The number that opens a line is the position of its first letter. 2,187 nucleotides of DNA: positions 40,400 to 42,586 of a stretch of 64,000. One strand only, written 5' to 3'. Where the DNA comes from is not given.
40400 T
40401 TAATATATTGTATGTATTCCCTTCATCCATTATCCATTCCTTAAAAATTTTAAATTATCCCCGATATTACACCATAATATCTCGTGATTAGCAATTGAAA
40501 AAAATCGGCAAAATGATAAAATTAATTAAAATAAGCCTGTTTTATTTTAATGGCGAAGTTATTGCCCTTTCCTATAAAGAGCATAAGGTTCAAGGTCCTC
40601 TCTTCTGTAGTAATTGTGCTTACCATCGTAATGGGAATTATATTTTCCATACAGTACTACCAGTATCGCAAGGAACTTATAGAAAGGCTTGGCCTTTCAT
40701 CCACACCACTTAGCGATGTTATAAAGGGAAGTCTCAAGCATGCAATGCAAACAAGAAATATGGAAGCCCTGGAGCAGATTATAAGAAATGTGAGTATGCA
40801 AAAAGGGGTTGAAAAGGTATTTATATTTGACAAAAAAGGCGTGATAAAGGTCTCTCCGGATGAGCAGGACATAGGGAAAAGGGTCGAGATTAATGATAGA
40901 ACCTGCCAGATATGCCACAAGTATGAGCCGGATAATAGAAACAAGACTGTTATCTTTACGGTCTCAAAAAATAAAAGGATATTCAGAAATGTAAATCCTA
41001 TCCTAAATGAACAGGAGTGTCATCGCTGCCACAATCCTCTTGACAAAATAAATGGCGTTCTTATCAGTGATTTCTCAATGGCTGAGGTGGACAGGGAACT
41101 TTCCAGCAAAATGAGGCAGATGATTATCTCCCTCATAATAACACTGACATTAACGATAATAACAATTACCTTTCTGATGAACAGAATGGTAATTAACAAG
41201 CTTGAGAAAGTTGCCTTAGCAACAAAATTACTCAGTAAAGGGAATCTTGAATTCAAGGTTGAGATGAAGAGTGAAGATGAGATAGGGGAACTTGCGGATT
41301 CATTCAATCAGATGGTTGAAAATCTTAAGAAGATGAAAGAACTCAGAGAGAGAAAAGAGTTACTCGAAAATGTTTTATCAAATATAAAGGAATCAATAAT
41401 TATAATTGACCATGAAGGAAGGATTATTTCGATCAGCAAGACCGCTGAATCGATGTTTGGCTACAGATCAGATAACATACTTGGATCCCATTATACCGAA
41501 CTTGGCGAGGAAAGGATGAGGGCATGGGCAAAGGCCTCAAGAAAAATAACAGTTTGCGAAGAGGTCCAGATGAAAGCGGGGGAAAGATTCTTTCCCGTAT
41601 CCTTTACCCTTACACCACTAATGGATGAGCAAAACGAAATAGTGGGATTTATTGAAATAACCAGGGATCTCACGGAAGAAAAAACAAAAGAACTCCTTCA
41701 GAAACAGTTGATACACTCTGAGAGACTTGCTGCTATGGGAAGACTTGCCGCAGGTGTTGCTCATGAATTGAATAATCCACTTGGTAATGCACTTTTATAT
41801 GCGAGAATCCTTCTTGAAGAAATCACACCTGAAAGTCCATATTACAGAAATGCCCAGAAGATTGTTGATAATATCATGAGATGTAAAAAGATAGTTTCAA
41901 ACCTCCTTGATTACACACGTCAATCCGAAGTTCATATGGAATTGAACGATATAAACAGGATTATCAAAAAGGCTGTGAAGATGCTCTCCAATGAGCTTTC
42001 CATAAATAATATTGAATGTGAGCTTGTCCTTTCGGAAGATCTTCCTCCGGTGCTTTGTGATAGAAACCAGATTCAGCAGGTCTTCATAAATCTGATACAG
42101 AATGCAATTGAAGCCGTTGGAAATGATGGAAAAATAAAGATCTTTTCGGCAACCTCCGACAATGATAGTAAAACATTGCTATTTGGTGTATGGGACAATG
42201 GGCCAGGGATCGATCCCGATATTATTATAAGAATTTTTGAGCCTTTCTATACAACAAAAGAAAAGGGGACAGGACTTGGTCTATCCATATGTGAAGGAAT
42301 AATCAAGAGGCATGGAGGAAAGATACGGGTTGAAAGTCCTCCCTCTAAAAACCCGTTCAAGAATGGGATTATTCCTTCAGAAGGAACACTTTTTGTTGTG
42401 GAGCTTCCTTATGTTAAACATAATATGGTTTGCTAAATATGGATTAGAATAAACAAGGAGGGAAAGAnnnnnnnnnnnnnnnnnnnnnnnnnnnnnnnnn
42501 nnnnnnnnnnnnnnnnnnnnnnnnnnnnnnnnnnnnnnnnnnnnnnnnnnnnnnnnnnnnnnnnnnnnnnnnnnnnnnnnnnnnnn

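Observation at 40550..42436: Histidine kinase with a periplasmic di-heme c-type cytochrome sensor domain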

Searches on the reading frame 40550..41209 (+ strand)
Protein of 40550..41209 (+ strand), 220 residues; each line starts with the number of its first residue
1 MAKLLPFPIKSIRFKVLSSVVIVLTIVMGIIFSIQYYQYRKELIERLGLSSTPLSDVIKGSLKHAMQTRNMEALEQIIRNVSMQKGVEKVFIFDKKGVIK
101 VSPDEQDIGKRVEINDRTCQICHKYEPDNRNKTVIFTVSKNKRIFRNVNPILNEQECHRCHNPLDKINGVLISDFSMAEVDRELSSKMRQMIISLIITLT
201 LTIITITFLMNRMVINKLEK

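Call 9: find_homologous_proteins(query=window:40550-41209:+, max_evalue=0.001)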
Query seq(220 aa) (220 aa): 5 proteins with E <= 0.001 among 198 candidates.
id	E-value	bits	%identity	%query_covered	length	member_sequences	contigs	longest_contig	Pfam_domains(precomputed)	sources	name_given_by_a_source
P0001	8.3e-68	246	57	90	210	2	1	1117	PF21563.4,PF17203.11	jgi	-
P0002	3.4e-64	234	50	96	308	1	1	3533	-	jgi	-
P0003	2.6e-63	231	56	85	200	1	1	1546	PF21563.4,PF17203.11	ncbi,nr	ncbi:MAG TPA: hypothetical protein VN203_07275, partial [Candidatus Acidoferrum sp.]|nr:hypothetical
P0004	4.5e-44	169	55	63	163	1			-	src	-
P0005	4.5e-17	80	39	45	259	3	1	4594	PF00672.31,PF07730.20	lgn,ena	-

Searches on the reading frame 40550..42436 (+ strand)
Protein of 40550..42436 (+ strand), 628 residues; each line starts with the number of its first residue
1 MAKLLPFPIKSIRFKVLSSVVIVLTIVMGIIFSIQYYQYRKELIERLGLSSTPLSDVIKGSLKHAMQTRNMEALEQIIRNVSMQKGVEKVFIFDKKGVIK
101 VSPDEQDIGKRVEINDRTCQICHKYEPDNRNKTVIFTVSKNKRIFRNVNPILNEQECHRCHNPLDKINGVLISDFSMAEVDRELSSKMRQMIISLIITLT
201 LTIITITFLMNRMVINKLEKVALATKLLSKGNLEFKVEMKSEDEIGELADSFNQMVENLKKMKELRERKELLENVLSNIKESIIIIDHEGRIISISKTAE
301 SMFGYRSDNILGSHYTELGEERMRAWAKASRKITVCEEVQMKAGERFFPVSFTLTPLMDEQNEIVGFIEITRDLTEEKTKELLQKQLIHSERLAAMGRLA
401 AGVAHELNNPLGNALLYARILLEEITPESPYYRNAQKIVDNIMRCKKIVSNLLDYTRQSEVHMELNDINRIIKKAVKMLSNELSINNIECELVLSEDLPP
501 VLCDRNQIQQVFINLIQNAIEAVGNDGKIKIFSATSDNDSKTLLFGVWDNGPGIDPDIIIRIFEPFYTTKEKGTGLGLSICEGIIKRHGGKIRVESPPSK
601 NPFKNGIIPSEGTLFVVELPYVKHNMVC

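Call 3: search_protein_families(library=pfam, proteins=[window:40550-42436:+], max_evalue=0.01)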
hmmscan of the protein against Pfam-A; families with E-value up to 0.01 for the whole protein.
window:40550-42436:+ (628 aa): 12 families
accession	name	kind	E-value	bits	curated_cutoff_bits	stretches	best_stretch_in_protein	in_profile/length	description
PF02518.31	HATPase_c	-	5.7e-26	91.6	26.4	1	504-621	2-109/111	Histidine kinase-, DNA gyrase B-, and HSP90-like ATPase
PF13426.13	PAS_9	-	1.2e-14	54.9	27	1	281-376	2-103/103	PAS domain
PF08448.16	PAS_4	-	3.5e-12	47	23.1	1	277-378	2-109/110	PAS fold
PF00512.31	HisKA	-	4e-12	46.4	26.9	1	396-458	2-63/66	His Kinase A (phospho-acceptor) domain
PF00672.30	HAMP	-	2.4e-11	44.2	25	1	210-260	2-52/53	HAMP domain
PF00989.32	PAS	-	2.9e-09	37.4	22.6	1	271-373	2-112/113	PAS fold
PF13188.13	PAS_8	-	3e-05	24.2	21.8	1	270-314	1-46/65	PAS domain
PF21563.3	Mcp40H-20_sensor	-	0.00064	20.4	27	0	61-173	6-107/112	Methyl-accepting chemotaxis sensory transducer, class 40H, sensor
PF17203.10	sCache_3_2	-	0.0016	19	28.4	0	69-112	35-78/140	Single cache domain 3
PF24820.1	Diguanyl_cycl_sensor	-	0.0073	16.7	28.1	0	277-322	3-48/109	Diguanylate cyclase-like sensor domain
PF14501.12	HATPase_c_5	-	0.0079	16.5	22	1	507-596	5-90/102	GHKL domain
PF23846.1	Cache_WalK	-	0.0097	16.8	27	0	75-155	3-81/92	WalK sensor protein kinase Chache domain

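Call 4: search_protein_families(library=ncbifam, proteins=[window:40550-42436:+], max_evalue=0.01)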
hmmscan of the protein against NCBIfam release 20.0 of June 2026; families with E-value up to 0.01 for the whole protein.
window:40550-42436:+ (628 aa): 94 families (the best 25 are shown)
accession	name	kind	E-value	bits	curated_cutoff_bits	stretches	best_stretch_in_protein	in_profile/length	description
NF008468.0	PRK11360.1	equivalog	6.4e-88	295.7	646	1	165-599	172-597/616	two-component system sensor histidine kinase AtoS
NF033092.0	HK_WalK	equivalog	7.4e-55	186.6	725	1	10-597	3-581/594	cell wall metabolism sensor histidine kinase WalK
NF007688.0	PRK10364.1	equivalog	1e-54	186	479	1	378-615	222-445/460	two-component system sensor histidine kinase ZraS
NF010411.0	PRK13837.1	equivalog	2.5e-49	168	647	1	365-626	422-680/828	two-component system VirA-like sensor kinase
NF046044.1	PnpS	equivalog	6.3e-49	167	400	1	218-597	2-378/390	two-component system histidine kinase PnpS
NF052574.1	HisKinEspCMyxo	equivalog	9.9e-48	162.9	1200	1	265-600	279-627/785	serine histidine kinase EspC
NF041777.1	sens_FixL_Rhizob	equivalog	4.3e-45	154.3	850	1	261-597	113-468/485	sensor protein FixL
NF046020.1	HisKinCckABruc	equivalog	1e-42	146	1000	1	332-598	419-695/868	cell cycle histidine kinase CckA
NF052573.1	HisKinEspAMyxo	equivalog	1.1e-41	142.7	1400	1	263-600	251-601/755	serine histidine kinase EspA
NF038348.1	T2SS_HK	subfamily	3.7e-38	131.3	450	2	438-600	404-563/574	histidine kinase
NF047466.1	hybrid_RR_LvrB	exception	1e-37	130.2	500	1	375-600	131-366/377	hybrid histidine kinase/response regulator LvrB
NF047497.1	HK_LIC_12097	equivalog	8.7e-37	126.7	500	1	329-604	87-361/367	LIC_12097 family sensor histidine kinase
NF046026.1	HisKinCckACaul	equivalog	3.2e-36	124.7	1000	1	373-621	282-532/678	cell cycle histidine kinase CckA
NF053867.1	SprKinKinDBac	equivalog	1.3e-35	122.8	775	1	390-600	280-487/500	sporulation kinase KinD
NF008293.1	PRK11073.1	equivalog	8.9e-35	120.5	240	1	270-603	7-341/349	nitrogen regulation protein NR(II)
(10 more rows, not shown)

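Call 33: find_related_loci(query=window:40550-42436:+, collection=genome_contigs, flank=10000)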
Query window:40550-42436:+ (628 aa) in genome_contigs; peptide patterns used: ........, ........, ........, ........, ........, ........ (x = any residue, [..] = any of these).
114 stretches matched a pattern; 9 encode a relative of the query (tblastn E <= 1e-3); 8 distinct loci.
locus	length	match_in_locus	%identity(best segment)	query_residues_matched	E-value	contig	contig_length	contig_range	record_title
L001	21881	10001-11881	97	1-627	0e+0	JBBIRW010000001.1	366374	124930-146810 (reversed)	MAG: Deltaproteobacteria bacterium isolate SLF170214_bin_359 NODE_2_length_366374_cov_9.27345, whole genome shotgun sequ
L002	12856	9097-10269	25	227-611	2e-23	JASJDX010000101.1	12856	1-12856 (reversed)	MAG: Pleurocapsa sp. MO_192.B19 MO_192.c_909, whole genome shotgun sequence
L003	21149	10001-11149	29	224-620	6e-40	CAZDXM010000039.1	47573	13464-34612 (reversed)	MAG TPA_asm: uncultured Thermodesulfovibrio sp. isolate SRP231805_co4_16 genome assembly, contig: k141_289124, whole gen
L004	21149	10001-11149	27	255-620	8e-19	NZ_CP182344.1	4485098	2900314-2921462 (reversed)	MAG: Maridesulfovibrio sp. isolate LRMN2-isolate chromosome, complete genome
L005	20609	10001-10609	29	399-600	3e-18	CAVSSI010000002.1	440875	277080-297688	MAG: uncultured Bacteroidetes bacterium isolate MFD05513.bin.3.311 genome assembly, contig: contig_16205, whole genome s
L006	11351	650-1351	26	179-407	2e-8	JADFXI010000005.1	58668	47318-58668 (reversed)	MAG: Nitrospirae bacterium isolate nDJH13bin21 nDJH13_bin21_NODE_5_length_58668_cov_3.989426, whole genome shotgun seque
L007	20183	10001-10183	40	201-262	1e-6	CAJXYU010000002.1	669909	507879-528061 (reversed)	MAG TPA_asm: uncultured Desulfovibrio sp. isolate SRR6201695_bin.5_MetaBAT_v2.12.1_MAG genome assembly, contig: NODE_6_l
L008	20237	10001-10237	28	193-269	4e-5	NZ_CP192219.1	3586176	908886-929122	Halodesulfovibrio aestuarii strain DSM 17919 chromosome, complete genome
